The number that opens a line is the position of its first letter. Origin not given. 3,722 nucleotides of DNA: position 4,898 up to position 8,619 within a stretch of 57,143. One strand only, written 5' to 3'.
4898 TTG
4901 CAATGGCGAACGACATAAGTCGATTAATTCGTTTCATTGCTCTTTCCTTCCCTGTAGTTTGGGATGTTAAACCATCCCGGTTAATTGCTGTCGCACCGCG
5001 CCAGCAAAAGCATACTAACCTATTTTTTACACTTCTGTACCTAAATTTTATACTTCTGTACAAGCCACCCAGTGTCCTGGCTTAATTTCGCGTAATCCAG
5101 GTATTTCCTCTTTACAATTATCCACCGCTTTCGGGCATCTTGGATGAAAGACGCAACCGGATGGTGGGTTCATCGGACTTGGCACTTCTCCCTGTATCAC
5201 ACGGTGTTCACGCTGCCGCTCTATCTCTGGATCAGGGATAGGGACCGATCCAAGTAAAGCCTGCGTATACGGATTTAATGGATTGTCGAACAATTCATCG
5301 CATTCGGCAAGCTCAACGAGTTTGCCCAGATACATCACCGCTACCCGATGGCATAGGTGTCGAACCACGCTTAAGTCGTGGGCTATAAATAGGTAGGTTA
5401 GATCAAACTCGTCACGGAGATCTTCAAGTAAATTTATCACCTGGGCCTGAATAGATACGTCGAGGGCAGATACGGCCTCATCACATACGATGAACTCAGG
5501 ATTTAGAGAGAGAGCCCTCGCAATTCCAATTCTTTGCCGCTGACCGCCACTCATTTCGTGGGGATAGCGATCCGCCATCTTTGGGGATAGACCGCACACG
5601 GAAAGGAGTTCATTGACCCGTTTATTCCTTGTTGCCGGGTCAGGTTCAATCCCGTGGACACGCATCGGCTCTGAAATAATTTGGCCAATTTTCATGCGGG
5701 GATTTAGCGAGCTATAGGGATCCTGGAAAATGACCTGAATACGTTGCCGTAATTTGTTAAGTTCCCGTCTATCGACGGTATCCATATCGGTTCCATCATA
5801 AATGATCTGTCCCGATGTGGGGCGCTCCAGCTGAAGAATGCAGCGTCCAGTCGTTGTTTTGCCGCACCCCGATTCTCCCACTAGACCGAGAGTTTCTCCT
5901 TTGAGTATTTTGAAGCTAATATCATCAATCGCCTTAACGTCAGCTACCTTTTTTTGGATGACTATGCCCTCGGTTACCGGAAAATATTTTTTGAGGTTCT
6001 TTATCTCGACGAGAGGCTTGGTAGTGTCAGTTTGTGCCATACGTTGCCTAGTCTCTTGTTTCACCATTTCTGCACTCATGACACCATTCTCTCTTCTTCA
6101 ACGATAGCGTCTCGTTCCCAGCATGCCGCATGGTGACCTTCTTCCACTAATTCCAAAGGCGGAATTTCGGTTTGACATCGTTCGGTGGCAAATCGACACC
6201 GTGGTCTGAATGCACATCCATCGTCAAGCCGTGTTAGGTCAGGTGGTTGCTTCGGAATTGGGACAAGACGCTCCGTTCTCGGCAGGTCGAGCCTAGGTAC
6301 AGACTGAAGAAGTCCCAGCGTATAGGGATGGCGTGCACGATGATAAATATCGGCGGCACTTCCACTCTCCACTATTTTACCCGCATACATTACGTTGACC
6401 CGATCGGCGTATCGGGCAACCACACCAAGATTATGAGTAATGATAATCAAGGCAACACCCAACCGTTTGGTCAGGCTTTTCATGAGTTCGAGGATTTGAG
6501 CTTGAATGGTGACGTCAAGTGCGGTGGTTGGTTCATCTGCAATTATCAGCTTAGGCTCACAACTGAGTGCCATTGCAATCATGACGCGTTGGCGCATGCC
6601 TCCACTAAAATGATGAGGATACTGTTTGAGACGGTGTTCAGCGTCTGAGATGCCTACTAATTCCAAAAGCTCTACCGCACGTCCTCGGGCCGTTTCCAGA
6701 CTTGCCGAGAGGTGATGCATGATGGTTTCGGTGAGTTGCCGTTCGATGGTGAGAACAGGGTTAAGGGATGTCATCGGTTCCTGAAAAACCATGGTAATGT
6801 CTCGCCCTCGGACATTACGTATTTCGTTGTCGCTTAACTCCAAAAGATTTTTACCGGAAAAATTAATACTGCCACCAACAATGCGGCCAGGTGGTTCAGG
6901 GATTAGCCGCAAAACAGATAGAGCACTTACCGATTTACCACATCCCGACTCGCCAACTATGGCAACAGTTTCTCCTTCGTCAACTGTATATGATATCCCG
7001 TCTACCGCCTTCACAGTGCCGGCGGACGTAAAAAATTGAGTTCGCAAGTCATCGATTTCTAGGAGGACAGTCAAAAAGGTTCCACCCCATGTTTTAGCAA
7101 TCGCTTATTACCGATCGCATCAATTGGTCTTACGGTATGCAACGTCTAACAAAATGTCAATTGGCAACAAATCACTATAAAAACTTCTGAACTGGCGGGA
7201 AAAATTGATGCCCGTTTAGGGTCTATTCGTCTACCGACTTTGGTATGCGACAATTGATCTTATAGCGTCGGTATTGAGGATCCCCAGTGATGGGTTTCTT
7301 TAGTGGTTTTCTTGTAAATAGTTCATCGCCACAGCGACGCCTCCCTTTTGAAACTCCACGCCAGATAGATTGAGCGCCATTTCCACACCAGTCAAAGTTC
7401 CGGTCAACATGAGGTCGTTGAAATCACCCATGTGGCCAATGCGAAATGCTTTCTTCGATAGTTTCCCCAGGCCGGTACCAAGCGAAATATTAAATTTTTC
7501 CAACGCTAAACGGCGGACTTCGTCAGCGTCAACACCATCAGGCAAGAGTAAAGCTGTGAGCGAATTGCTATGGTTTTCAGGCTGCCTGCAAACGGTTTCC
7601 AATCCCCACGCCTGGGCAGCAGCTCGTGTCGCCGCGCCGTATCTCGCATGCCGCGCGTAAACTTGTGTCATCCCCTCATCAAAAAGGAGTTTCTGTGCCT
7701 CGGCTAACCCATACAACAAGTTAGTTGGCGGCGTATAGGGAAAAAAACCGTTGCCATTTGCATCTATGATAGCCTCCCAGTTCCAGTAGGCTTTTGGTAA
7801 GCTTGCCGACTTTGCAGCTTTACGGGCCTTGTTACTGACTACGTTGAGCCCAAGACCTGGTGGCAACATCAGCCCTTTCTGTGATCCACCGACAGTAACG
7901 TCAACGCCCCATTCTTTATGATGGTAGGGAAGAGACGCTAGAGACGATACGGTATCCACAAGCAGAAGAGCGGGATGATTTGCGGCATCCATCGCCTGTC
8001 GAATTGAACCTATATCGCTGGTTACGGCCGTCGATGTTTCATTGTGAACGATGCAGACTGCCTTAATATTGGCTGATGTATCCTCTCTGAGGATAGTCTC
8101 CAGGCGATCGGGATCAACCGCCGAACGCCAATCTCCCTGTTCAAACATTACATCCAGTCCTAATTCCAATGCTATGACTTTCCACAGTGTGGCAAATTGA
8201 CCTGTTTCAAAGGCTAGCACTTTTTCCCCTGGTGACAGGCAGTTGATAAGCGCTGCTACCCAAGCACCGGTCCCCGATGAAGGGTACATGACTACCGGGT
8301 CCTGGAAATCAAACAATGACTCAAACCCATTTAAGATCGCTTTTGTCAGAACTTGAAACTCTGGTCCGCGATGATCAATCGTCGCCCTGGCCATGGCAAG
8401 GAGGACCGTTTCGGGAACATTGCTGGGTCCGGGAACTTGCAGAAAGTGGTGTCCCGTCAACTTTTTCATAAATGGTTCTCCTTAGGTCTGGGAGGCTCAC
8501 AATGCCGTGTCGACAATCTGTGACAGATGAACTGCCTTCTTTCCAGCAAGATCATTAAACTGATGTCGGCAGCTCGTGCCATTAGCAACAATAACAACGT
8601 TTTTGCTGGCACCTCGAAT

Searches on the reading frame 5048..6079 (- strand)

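Call 7: search_protein_families(library=ncbifam, proteins=[window:5048-6079:-])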
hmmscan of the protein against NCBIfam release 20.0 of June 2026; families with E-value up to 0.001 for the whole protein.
window:5048-6079:- (343 aa): 186 families (the best 25 are shown)
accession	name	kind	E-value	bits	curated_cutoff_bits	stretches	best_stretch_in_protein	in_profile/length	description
NF011659.0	PRK15079.1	equivalog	3.2e-122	407.4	540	1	15-342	3-330/334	murein tripeptide/oligopeptide ABC transporter ATP binding protein OppF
NF008453.0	PRK11308.1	subfamily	6.3e-121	403.7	408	1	15-342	4-325/334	dipeptide ABC transporter ATP-binding protein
NF043071.1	DppF_dipep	equivalog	1.5e-104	350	660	1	17-342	7-326/331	dipeptide ABC transporter ATP-binding subunit DppF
NF007613.0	PRK10261.1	equivalog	2.4e-99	333.5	1077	1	15-303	305-590/623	glutathione ABC transporter ATP-binding protein GsiA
NF043078.1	MMSYN1_0168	equivalog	9.9e-93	311.9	800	3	153-295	471-613/649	oligopeptide ABC transporter ATP-binding protein OppF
NF011713.0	PRK15134.1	equivalog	3.9e-85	286.4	834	1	13-276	265-526/529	microcin C ABC transporter ATP-binding protein YejF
TIGR02769.1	nickel_nikE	equivalog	5.8e-75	252.2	332.55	1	23-264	2-239/265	nickel import ATP-binding protein NikE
NF007739.0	PRK10419.1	subfamily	6.2e-73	245.6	354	1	23-261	3-237/268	nickel ABC transporter ATP-binding protein NikE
NF007010.1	PRK09473.1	subfamily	6.7e-69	232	575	1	43-341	13-312/318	oligopeptide ABC transporter ATP-binding protein OppD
NF008246.0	PRK11022.1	equivalog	1.4e-65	221.6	541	1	44-340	16-314/326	dipeptide ABC transporter ATP-binding protein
NF043079.1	MMSYN1_0167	equivalog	9.3e-59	199.6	740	2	103-336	296-528/561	oligopeptide ABC transporter ATP-binding protein OppD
NF011692.0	PRK15112.1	equivalog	8.3e-57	192.8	452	1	22-277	4-252/269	putrescine export ABC transporter ATP-binding protein SapF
TIGR02314.1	ABC_MetN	equivalog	1.9e-55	188.3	499.7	1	42-278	12-243/343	methionine ABC transporter ATP-binding protein MetN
TIGR01186.1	proV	subfamily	1.9e-52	178.6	326.6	1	45-281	3-235/363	betaine/proline/choline family ABC transporter ATP-binding protein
NF047576.1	opine_ATP_CntF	equivalog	6.1e-52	176.4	385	1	40-277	9-251/264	staphylopine uptake ABC transporter ATP-binding protein CntF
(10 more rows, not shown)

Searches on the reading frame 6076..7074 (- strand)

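Call 7: search_protein_families(library=ncbifam, proteins=[window:6076-7074:-])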
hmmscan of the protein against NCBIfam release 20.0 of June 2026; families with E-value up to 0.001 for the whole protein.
window:6076-7074:- (332 aa): 187 families (the best 25 are shown)
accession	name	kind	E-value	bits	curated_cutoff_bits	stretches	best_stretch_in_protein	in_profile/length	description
NF007010.1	PRK09473.1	subfamily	2.1e-111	371.7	575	1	4-321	1-314/318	oligopeptide ABC transporter ATP-binding protein OppD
NF008246.0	PRK11022.1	equivalog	3.7e-104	348.3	541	1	3-318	2-314/326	dipeptide ABC transporter ATP-binding protein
NF043079.1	MMSYN1_0167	equivalog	3.6e-101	339.7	740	2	83-322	298-536/561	oligopeptide ABC transporter ATP-binding protein OppD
NF011713.0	PRK15134.1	equivalog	3.4e-94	316.4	834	1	3-261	4-262/529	microcin C ABC transporter ATP-binding protein YejF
NF007613.0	PRK10261.1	equivalog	1.1e-88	298.3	1077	1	4-264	12-277/623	glutathione ABC transporter ATP-binding protein GsiA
NF008453.0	PRK11308.1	subfamily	8.5e-84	281.6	408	1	10-327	24-332/334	dipeptide ABC transporter ATP-binding protein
NF011659.0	PRK15079.1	equivalog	4e-77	259.2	540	1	2-322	18-332/334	murein tripeptide/oligopeptide ABC transporter ATP binding protein OppF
TIGR02770.1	nickel_nikD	equivalog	8.7e-75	251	318.7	1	24-257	2-227/230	nickel import ATP-binding protein NikD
NF047576.1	opine_ATP_CntF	equivalog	1.1e-72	244.4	385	1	17-259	13-253/264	staphylopine uptake ABC transporter ATP-binding protein CntF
NF047578.1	opine_ATP_CntD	equivalog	3e-72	243.1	380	1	5-258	3-252/266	staphylopine uptake ABC transporter ATP-binding protein CntD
NF043071.1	DppF_dipep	equivalog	2.5e-71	240.8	660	1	11-319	26-325/331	dipeptide ABC transporter ATP-binding subunit DppF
NF011674.0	PRK15093.1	equivalog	7.6e-69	232.3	627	1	4-318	3-321/330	putrescine export ABC transporter ATP-binding protein SapD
TIGR02769.1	nickel_nikE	equivalog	4.4e-53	180.4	332.55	1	14-259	17-253/265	nickel import ATP-binding protein NikE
NF007739.0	PRK10419.1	subfamily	2.4e-52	178.1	354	1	16-243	20-239/268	nickel ABC transporter ATP-binding protein NikE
NF043078.1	MMSYN1_0168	equivalog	1.7e-51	175.6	800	2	134-263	474-601/649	oligopeptide ABC transporter ATP-binding protein OppF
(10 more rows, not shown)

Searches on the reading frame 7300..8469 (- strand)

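Call 7: search_protein_families(library=ncbifam, proteins=[window:7300-8469:-])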
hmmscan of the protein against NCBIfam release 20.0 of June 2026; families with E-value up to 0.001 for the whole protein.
window:7300-8469:- (389 aa): 5 families
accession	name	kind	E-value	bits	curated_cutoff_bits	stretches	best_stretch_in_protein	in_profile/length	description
NF045640.1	AspGlyoxATaseBhcA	equivalog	7.2e-123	410.4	650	1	10-388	7-387/395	L-aspartate--glyoxylate aminotransferase BhcA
NF046070.1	PyrdoxPyrvTramin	equivalog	2.3e-45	155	600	1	12-349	10-346/369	pyridoxamine--pyruvate transaminase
TIGR03301.1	PhnW-AepZ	equivalog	1.7e-36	126.3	360.8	1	10-351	2-340/355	2-aminoethylphosphonate aminotransferase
NF010006.0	PRK13479.1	equivalog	8.6e-25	87.6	296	1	7-371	5-366/369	2-aminoethylphosphonate--pyruvate transaminase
TIGR02326.1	transamin_PhnW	equivalog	6.1e-22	78.2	400.8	1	8-366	4-360/363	2-aminoethylphosphonate--pyruvate transaminase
